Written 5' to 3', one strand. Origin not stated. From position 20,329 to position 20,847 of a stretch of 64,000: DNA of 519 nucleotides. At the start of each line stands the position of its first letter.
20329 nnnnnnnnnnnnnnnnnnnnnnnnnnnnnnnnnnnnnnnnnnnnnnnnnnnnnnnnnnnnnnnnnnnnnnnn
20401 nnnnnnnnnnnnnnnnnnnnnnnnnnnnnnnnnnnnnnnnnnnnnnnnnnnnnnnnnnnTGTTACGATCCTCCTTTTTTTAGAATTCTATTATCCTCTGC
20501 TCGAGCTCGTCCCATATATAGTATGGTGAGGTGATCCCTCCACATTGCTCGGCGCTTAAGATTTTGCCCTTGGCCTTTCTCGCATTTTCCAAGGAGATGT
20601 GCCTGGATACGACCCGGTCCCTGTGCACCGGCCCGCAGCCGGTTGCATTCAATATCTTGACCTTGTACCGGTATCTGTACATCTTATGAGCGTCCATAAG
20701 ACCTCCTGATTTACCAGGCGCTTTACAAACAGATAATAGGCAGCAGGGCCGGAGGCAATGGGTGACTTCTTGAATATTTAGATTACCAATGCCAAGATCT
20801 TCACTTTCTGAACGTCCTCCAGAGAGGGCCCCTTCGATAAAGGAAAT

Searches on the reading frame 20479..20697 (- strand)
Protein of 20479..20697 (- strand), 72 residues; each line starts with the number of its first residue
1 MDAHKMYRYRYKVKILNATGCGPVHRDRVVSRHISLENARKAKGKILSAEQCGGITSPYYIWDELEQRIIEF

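Call 5: search_protein_families(library=pfam, proteins=[window:20479-20697:-], max_evalue=0.01)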
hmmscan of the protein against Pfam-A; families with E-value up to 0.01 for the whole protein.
window:20479-20697:- (72 aa): 0 families

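Call 6: search_protein_families(library=ncbifam, proteins=[window:20479-20697:-], max_evalue=0.01)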
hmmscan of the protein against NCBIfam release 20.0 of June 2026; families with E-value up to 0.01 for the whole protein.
window:20479-20697:- (72 aa): 0 families

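Call 8: find_homologous_proteins(query=window:20479-20697:-, max_evalue=0.01)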
Query window:20479-20697:- (72 aa): 1 proteins with E <= 0.01 among 1 candidates.
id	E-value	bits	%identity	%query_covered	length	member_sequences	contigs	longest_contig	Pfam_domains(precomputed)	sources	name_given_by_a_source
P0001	3.7e-42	159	100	100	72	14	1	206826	-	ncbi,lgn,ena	-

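Call 16: search_protein_representatives(protein=window:20479-20697:-)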
Query: 72 residues. Proteins with E-value up to 0.001 (for the whole library): 11; up to 1e-10: 1; up to 1e-30: 1. The best 11 are listed.
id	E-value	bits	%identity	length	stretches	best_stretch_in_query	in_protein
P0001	1.2e-42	159.0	100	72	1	1-72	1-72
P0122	2.3e-07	47.3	45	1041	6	9-31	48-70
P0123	3.3e-06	43.6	50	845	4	8-33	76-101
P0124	4.4e-06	43.2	35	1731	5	8-37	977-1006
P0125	1.1e-05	42.0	51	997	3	8-37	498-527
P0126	2.2e-05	41.0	33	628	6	11-35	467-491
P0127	2.7e-05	40.7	38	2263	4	10-38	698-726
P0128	5.3e-05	39.8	39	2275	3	10-38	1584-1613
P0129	4.0e-04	37.0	-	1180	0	-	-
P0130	4.2e-04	37.0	40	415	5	10-30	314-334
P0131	8.7e-04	36.0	52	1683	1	9-29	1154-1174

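Call 36: list_cluster_members(proteins=[window:20479-20697:-, window:19791-20459:-, window:20801-22111:-, window:22154-23173:-])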
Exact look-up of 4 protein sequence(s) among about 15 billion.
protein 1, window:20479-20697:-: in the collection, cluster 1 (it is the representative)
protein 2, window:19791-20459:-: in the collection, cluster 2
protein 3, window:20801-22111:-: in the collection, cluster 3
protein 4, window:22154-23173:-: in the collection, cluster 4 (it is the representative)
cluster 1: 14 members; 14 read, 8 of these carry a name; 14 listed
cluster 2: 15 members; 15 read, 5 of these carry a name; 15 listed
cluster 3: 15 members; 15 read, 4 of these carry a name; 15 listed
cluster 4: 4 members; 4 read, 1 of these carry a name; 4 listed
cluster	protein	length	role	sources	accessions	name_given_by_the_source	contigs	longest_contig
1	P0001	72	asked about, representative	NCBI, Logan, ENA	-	-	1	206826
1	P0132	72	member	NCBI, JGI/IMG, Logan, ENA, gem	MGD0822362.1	MAG: hypothetical protein ABSA71_16640 [Desulfomonilia bacterium] | hypothetical protein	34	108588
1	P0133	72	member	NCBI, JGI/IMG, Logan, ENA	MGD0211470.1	MAG: hypothetical protein ABSC14_10880 [Desulfomonilia bacterium] | hypothetical protein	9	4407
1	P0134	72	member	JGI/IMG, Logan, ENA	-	hypothetical protein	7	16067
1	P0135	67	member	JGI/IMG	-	hypothetical protein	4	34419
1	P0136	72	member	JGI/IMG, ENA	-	hypothetical protein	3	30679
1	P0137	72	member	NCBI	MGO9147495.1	MAG: hypothetical protein ACLQDF_14115 [Desulfomonilia bacterium]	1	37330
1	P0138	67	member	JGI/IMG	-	hypothetical protein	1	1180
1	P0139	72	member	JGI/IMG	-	hypothetical protein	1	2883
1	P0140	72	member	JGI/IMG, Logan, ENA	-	-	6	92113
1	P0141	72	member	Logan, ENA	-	-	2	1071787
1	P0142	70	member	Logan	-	-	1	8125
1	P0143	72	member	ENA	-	-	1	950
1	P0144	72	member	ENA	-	-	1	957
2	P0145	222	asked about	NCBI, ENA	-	-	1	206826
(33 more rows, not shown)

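Call 37: find_encoding_contigs(protein=P0132, flank=5000, max_places=5)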
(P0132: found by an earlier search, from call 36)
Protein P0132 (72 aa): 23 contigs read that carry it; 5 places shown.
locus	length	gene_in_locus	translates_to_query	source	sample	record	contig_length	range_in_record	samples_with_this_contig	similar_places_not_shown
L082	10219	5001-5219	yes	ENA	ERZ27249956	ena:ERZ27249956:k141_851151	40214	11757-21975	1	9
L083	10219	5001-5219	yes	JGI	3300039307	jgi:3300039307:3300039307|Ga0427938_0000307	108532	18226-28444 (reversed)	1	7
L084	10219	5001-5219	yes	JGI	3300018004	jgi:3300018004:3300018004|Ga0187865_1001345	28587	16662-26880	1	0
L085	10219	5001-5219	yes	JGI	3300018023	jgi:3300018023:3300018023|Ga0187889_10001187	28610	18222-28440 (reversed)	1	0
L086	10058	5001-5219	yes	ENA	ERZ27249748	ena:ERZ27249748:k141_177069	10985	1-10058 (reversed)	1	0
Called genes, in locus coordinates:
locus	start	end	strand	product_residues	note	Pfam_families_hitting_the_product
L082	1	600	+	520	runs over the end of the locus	PF00083:Sugar_tr, PF07690:MFS_1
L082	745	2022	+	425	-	PF03747:ADP_ribosyl_GH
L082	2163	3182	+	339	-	PF04392:ABC_sub_bind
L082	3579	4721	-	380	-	PF07885:Ion_trans_2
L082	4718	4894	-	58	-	-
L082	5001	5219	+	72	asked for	-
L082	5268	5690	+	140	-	-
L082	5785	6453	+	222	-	PF02525:Flavodoxin_2, PF03358:FMN_red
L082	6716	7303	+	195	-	PF00440:TetR_N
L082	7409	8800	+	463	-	PF00890:FAD_binding_2 (faint), PF01266:DAO (faint), PF01494:FAD_binding_3 (faint), PF12831:FAD_oxidored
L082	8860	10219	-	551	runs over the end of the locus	PF00890:FAD_binding_2, PF01266:DAO (weak), PF01494:FAD_binding_3 (weak), PF03486:HI0933_like (faint), PF07992:Pyr_redox_2 (faint), PF13450:NAD_binding_8 (weak)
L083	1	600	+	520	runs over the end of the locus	PF00083:Sugar_tr, PF07690:MFS_1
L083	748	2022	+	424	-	PF03747:ADP_ribosyl_GH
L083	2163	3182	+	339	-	PF04392:ABC_sub_bind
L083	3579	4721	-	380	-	PF07885:Ion_trans_2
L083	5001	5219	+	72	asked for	-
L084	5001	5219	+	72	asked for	-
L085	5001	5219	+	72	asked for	-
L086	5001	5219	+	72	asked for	-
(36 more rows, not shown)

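Call 38: find_encoding_contigs(protein=P0141, flank=5000, max_places=3)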
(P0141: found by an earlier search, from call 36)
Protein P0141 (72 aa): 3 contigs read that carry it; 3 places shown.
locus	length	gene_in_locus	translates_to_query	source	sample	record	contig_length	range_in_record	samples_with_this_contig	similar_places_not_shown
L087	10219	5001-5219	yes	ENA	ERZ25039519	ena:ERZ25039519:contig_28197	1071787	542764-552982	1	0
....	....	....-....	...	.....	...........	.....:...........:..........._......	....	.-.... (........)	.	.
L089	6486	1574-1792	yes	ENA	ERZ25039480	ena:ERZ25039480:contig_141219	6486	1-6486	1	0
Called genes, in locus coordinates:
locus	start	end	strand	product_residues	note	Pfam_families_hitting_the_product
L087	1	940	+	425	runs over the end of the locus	PF03747:ADP_ribosyl_GH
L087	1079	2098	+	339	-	PF04392:ABC_sub_bind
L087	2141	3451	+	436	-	PF02310:B12-binding, PF04055:Radical_SAM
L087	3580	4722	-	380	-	PF07885:Ion_trans_2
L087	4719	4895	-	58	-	-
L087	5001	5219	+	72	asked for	-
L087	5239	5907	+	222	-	PF02525:Flavodoxin_2, PF03358:FMN_red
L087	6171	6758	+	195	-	PF00440:TetR_N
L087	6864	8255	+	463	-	PF01266:DAO (faint), PF12831:FAD_oxidored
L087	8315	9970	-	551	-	PF00890:FAD_binding_2, PF01266:DAO (weak), PF01494:FAD_binding_3 (weak), PF03486:HI0933_like (faint), PF07992:Pyr_redox_2 (faint), PF13450:NAD_binding_8 (weak)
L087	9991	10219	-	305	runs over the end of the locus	PF00291:PALP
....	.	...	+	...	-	?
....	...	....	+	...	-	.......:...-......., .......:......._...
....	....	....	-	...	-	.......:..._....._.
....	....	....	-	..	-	-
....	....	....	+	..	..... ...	-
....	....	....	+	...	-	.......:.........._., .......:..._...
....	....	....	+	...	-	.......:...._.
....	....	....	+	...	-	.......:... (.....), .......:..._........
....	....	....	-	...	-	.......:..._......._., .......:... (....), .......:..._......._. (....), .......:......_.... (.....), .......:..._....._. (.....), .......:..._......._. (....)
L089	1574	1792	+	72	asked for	-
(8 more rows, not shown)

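Call 43: search_protein_families(library=pfam, proteins=[L082:5268-5690:+], max_evalue=0.001)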
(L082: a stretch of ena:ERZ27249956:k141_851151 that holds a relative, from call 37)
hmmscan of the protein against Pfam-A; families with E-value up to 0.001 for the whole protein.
L082:5268-5690:+ (140 aa): 0 families

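Call 44: find_encoding_contigs(protein=P0140, flank=5000, max_places=3)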
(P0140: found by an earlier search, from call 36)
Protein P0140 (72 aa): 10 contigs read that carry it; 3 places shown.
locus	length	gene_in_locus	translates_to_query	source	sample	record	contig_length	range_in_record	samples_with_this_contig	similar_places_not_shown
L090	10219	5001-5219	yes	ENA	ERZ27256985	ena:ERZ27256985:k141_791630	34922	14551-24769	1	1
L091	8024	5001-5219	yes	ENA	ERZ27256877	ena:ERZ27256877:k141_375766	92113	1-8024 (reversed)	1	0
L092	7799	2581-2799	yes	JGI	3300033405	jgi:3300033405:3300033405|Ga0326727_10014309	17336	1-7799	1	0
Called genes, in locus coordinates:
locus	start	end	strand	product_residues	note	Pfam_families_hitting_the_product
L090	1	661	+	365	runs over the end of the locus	PF00364:Biotin_lipoyl (faint), PF25917:BSH_RND, PF25919:BSH_CusB (weak), PF25973:BSH_CzcB (weak), PF25885:HH_EMRA (weak), PF25954:Beta-barrel_RND_2, PF25963:Beta-barrel_AAEA (weak), PF25990:Beta-barrel_YknX (weak)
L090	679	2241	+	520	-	PF00083:Sugar_tr, PF07690:MFS_1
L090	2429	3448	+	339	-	PF04392:ABC_sub_bind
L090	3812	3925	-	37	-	-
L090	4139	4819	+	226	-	PF04055:Radical_SAM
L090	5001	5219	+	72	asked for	-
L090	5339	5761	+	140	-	-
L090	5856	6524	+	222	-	PF02525:Flavodoxin_2, PF03358:FMN_red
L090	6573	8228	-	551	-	PF00890:FAD_binding_2, PF01266:DAO (weak), PF01494:FAD_binding_3 (weak), PF03486:HI0933_like (faint), PF13450:NAD_binding_8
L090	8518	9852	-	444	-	PF00202:Aminotran_3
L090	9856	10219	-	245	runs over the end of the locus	PF01656:CbiA (weak), PF13500:AAA_26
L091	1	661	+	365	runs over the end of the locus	PF00364:Biotin_lipoyl (faint), PF25917:BSH_RND, PF25919:BSH_CusB (weak), PF25973:BSH_CzcB (weak), PF25885:HH_EMRA (weak), PF25954:Beta-barrel_RND_2, PF25963:Beta-barrel_AAEA (weak), PF25990:Beta-barrel_YknX (weak)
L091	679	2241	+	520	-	PF00083:Sugar_tr, PF07690:MFS_1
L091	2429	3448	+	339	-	PF04392:ABC_sub_bind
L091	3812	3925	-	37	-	-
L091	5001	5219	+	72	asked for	-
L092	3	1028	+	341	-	?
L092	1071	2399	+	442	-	PF02310:B12-binding, PF04055:Radical_SAM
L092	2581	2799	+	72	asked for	-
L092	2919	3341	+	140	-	-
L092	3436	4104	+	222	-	PF02525:Flavodoxin_2, PF03358:FMN_red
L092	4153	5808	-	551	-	PF00890:FAD_binding_2, PF01266:DAO (weak), PF01494:FAD_binding_3 (weak), PF03486:HI0933_like (faint), PF13450:NAD_binding_8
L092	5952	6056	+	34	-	-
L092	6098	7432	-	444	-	PF00202:Aminotran_3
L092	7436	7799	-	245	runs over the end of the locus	PF01656:CbiA (weak), PF13500:AAA_26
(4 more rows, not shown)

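Call 45: find_encoding_contigs(protein=P0137, flank=5000, max_places=2)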
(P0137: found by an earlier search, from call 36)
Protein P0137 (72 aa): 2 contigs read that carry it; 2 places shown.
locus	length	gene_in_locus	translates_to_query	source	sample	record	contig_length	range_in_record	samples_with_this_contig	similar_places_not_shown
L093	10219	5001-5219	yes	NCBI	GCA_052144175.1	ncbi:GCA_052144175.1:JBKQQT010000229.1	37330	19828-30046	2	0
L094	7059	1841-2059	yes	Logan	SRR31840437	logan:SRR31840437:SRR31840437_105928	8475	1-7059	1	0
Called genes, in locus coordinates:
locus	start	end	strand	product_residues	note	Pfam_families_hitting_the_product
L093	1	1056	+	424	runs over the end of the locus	PF03747:ADP_ribosyl_GH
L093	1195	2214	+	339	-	PF04392:ABC_sub_bind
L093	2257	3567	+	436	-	PF02310:B12-binding, PF04055:Radical_SAM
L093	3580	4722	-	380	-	PF07885:Ion_trans_2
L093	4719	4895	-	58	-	-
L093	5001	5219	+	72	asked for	-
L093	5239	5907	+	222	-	PF02525:Flavodoxin_2, PF03358:FMN_red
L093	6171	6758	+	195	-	PF00440:TetR_N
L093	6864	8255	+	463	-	PF01266:DAO (faint), PF12831:FAD_oxidored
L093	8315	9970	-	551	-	PF00890:FAD_binding_2, PF01266:DAO (weak), PF01494:FAD_binding_3 (weak), PF03486:HI0933_like (faint), PF07992:Pyr_redox_2 (faint), PF13450:NAD_binding_8 (weak)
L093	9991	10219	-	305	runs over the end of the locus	PF00291:PALP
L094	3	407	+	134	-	?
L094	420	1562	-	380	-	PF07885:Ion_trans_2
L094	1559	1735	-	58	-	-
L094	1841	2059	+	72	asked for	-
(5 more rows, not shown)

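Call 46: find_encoding_contigs(protein=P0135, flank=5000, max_places=3)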
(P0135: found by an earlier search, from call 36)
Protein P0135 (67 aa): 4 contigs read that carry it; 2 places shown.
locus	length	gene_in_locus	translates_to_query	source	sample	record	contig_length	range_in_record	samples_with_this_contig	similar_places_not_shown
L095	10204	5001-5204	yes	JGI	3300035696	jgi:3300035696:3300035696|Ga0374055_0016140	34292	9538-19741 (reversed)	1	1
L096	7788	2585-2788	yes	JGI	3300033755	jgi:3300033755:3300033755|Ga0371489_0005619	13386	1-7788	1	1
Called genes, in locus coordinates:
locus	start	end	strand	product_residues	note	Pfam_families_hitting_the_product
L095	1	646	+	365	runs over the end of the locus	PF00364:Biotin_lipoyl (faint), PF25917:BSH_RND, PF25919:BSH_CusB (weak), PF25973:BSH_CzcB (weak), PF25885:HH_EMRA (weak), PF25954:Beta-barrel_RND_2, PF25963:Beta-barrel_AAEA (weak), PF25990:Beta-barrel_YknX (weak)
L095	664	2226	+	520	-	PF00083:Sugar_tr, PF07690:MFS_1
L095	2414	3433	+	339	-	PF04392:ABC_sub_bind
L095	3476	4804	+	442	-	PF02310:B12-binding, PF04055:Radical_SAM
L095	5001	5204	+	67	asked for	-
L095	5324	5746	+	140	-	-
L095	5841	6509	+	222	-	PF02525:Flavodoxin_2, PF03358:FMN_red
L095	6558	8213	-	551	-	PF00890:FAD_binding_2, PF01266:DAO (weak), PF01494:FAD_binding_3 (weak), PF03486:HI0933_like (faint), PF13450:NAD_binding_8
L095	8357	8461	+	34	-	-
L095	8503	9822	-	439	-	PF00202:Aminotran_3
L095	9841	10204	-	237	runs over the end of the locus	PF01656:CbiA (weak), PF13500:AAA_26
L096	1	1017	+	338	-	?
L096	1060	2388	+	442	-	PF02310:B12-binding, PF04055:Radical_SAM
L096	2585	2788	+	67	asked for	-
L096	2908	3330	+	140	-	-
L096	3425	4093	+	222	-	PF02525:Flavodoxin_2, PF03358:FMN_red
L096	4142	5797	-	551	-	PF00890:FAD_binding_2, PF01266:DAO (weak), PF01494:FAD_binding_3 (weak), PF03486:HI0933_like (faint), PF13450:NAD_binding_8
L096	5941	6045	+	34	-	-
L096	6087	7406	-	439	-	PF00202:Aminotran_3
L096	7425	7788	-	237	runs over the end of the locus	PF01656:CbiA (weak), PF13500:AAA_26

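Call 60: predict_structure(alignment_id=A2)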
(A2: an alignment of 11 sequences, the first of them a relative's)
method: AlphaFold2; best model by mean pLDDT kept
length: 72 residues; sequences in the alignment: 11
mean_pLDDT: 53.0   pTM: 0.35
mean pLDDT of the five models: 53.0, 50.3, 48.5, 47.5, 45.3
residues with pLDDT >= 90: 0; 70-90: 1; 50-70: 42; < 50: 29
segments of 3 or more residues with pLDDT < 50: 20-26, 52-64, 70-72
pLDDT, mean of each block of 10 residues (from residue 1): 53 53 50 65 58 45 49 46
secondary structure, 60 per line:
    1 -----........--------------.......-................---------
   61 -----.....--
elements in order: E6-13 E28-34 H36-51 E66-70

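Call 78: search_protein_families(library=padloc, proteins=[window:20479-20697:-, L082:5268-5690:+], max_evalue=0.001)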
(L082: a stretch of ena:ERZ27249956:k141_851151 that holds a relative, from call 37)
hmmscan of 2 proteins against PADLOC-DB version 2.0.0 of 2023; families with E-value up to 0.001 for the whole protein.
window:20479-20697:- (72 aa): 0 families

L082:5268-5690:+ (140 aa): 0 families
